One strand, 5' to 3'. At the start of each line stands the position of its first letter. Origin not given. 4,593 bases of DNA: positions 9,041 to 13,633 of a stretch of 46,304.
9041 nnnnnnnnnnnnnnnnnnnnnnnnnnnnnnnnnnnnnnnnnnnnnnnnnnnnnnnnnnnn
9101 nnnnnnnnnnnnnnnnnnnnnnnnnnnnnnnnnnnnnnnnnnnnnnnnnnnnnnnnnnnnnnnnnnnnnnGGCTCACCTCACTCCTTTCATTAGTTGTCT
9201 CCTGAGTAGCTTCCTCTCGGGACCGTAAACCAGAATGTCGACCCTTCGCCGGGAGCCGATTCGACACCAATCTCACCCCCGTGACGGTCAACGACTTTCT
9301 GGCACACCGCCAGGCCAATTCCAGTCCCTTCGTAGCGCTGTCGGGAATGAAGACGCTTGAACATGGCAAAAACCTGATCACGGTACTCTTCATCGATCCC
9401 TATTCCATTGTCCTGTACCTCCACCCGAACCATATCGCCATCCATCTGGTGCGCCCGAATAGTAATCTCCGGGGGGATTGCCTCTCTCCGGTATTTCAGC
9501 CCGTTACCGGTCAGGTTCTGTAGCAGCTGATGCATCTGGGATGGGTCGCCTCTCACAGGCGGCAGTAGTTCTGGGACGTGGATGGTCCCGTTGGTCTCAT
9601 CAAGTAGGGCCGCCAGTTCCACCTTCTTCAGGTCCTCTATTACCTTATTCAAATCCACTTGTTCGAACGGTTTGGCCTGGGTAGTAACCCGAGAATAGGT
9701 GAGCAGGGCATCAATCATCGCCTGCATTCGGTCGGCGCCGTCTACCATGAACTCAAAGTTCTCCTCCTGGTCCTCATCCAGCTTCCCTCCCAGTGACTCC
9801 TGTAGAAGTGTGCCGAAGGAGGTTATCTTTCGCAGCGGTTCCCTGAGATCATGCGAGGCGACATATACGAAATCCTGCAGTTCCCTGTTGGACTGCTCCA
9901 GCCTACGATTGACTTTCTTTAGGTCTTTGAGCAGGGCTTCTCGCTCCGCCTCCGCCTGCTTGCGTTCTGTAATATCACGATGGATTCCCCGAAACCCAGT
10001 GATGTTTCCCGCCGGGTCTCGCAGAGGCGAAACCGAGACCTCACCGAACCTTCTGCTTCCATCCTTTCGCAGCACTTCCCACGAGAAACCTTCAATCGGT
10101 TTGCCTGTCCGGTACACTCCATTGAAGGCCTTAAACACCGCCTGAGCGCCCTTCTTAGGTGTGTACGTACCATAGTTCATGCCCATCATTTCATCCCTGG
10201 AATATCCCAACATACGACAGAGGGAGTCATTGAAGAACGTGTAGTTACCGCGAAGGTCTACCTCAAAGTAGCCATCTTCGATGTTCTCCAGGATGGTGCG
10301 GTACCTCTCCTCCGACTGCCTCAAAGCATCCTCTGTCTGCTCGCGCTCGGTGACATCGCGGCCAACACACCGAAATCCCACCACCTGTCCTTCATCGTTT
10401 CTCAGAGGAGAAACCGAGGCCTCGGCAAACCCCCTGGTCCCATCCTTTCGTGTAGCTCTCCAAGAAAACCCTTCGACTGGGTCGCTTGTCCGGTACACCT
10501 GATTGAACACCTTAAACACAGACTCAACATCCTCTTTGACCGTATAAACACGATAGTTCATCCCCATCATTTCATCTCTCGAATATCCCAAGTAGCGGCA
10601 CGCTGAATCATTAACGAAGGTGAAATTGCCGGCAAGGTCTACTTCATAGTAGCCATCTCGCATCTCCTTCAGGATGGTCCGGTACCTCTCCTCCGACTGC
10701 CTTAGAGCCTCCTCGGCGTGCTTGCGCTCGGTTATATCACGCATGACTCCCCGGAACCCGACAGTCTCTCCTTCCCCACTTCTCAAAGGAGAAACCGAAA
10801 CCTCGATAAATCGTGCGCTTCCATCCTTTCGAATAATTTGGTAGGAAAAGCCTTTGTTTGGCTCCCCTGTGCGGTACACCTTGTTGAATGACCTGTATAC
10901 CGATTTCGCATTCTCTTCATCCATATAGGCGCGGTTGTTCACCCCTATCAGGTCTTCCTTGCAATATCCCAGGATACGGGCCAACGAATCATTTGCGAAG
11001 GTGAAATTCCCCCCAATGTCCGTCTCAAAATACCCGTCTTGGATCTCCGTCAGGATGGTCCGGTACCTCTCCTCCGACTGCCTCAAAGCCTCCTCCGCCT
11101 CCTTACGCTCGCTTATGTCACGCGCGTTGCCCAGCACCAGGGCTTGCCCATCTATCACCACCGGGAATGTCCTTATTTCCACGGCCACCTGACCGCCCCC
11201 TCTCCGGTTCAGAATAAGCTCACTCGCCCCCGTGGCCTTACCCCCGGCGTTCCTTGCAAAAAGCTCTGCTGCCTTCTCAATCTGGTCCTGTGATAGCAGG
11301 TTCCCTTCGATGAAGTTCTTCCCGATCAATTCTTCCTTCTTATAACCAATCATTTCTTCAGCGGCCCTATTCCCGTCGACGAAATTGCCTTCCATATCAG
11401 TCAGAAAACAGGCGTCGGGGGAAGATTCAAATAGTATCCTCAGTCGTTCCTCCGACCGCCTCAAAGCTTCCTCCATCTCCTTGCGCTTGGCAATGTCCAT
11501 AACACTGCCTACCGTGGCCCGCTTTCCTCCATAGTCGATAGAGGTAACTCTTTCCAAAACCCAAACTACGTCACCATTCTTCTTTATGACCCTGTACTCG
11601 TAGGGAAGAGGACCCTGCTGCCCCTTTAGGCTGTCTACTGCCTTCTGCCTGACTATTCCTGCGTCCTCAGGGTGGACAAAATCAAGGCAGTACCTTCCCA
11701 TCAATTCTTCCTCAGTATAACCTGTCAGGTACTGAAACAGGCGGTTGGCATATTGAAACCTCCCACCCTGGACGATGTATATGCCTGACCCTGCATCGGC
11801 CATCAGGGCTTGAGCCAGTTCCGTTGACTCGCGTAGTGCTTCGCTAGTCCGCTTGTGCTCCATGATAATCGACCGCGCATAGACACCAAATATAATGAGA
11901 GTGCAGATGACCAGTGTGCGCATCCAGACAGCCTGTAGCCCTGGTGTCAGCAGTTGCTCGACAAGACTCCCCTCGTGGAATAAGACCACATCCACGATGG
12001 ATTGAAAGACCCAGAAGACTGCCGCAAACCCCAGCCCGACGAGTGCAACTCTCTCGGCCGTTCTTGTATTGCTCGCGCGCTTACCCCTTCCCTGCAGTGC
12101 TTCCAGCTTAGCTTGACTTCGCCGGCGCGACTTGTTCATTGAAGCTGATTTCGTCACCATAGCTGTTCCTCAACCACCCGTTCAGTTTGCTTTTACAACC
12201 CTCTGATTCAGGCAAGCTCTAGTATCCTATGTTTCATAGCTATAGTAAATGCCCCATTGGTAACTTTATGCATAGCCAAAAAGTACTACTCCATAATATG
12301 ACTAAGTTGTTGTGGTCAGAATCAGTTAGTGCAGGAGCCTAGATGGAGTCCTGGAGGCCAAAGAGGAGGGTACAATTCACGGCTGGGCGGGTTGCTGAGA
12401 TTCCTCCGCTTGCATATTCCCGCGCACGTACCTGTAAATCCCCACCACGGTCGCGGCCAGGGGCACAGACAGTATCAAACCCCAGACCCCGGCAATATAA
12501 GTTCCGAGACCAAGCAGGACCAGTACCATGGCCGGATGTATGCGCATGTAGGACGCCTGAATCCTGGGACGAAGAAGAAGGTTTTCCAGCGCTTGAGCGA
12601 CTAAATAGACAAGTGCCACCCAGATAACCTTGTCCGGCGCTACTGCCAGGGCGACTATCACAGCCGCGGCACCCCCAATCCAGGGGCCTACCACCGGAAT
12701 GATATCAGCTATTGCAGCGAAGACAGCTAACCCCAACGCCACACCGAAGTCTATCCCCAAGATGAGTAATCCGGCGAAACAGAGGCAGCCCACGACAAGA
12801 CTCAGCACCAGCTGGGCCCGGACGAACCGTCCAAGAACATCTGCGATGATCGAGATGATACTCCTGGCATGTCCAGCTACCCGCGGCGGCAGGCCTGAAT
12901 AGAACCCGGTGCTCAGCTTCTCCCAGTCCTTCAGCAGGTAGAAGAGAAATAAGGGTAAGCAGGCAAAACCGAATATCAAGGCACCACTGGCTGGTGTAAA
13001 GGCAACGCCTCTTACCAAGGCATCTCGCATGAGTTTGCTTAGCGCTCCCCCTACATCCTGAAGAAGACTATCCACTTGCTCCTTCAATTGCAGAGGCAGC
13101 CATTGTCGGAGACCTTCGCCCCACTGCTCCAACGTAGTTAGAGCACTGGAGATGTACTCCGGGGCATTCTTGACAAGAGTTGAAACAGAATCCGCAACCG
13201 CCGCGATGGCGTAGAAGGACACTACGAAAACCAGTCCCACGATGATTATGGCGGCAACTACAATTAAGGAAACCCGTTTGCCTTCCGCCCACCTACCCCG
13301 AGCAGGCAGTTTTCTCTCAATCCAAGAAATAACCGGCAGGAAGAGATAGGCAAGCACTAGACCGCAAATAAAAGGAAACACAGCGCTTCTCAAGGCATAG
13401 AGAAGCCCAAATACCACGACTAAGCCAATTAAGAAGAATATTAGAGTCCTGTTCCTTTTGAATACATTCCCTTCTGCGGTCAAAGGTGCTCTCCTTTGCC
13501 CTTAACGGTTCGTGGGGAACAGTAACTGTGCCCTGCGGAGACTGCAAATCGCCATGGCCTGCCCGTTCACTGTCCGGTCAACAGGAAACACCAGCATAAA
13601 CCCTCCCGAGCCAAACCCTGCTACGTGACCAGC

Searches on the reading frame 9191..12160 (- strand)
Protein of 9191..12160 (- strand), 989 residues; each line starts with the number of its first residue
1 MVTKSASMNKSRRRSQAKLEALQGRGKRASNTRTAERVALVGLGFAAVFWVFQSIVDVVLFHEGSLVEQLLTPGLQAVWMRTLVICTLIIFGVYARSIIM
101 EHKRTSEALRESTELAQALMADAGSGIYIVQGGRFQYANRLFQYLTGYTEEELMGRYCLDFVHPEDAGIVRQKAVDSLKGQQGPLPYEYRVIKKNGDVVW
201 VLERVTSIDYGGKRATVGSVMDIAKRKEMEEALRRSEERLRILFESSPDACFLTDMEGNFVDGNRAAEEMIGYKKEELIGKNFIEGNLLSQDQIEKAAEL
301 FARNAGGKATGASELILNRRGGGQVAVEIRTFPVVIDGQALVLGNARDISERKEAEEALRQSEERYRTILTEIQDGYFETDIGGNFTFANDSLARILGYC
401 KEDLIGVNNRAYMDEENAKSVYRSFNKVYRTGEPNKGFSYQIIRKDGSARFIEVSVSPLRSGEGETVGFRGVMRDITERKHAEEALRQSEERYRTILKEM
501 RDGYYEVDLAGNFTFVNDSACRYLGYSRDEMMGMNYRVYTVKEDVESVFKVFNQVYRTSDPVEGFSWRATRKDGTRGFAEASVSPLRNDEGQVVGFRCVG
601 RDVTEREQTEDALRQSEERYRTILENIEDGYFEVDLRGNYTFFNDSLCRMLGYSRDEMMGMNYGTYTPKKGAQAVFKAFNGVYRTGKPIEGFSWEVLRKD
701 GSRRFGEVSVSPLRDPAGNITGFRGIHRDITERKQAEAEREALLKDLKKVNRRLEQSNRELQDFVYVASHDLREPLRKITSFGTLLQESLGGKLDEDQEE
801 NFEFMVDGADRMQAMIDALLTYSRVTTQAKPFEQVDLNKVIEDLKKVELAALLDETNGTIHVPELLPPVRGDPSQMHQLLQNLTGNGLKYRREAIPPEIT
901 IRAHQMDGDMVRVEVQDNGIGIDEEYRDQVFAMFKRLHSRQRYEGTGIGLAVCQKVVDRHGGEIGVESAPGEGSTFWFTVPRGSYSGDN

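Call 54: search_protein_families(library=pfam, proteins=[window:9191-12160:-], max_evalue=0.00001)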
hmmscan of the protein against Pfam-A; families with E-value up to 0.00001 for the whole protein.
window:9191-12160:- (989 aa): 9 families
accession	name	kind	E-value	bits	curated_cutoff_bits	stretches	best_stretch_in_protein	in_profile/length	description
PF00989.32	PAS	-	3.3e-83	275.6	22.6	5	618-730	1-113/113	PAS fold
PF13426.13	PAS_9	-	3.4e-76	252.5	27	5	502-605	2-103/103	PAS domain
PF08448.16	PAS_4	-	5.6e-62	207.3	23.1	4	624-735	1-110/110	PAS fold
PF08447.18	PAS_3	-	6.3e-55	183.9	25.6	4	137-214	3-82/89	PAS fold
PF13188.13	PAS_8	-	7.6e-40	134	21.8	3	238-289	1-53/65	PAS domain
PF02518.31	HATPase_c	-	7.8e-30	104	26.4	1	871-982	1-109/111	Histidine kinase-, DNA gyrase B-, and HSP90-like ATPase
PF00512.31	HisKA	-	1.1e-11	45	26.9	1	761-826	2-64/66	His Kinase A (phospho-acceptor) domain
PF24820.1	Diguanyl_cycl_sensor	-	5.8e-09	36.3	28.1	0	249-329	7-91/109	Diguanylate cyclase-like sensor domain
PF14598.12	PAS_11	-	1.3e-08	35.2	25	0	143-201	22-79/109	PAS domain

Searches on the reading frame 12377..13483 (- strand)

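Call 54: search_protein_families(library=pfam, proteins=[window:12377-13483:-], max_evalue=0.00001)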
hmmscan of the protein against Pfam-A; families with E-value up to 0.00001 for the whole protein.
window:12377-13483:- (368 aa): 1 family
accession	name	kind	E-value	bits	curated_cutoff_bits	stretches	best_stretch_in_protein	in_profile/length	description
PF01594.21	AI-2E_transport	-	3.9e-52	177.9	34.3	1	16-351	3-324/327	AI-2E family transporter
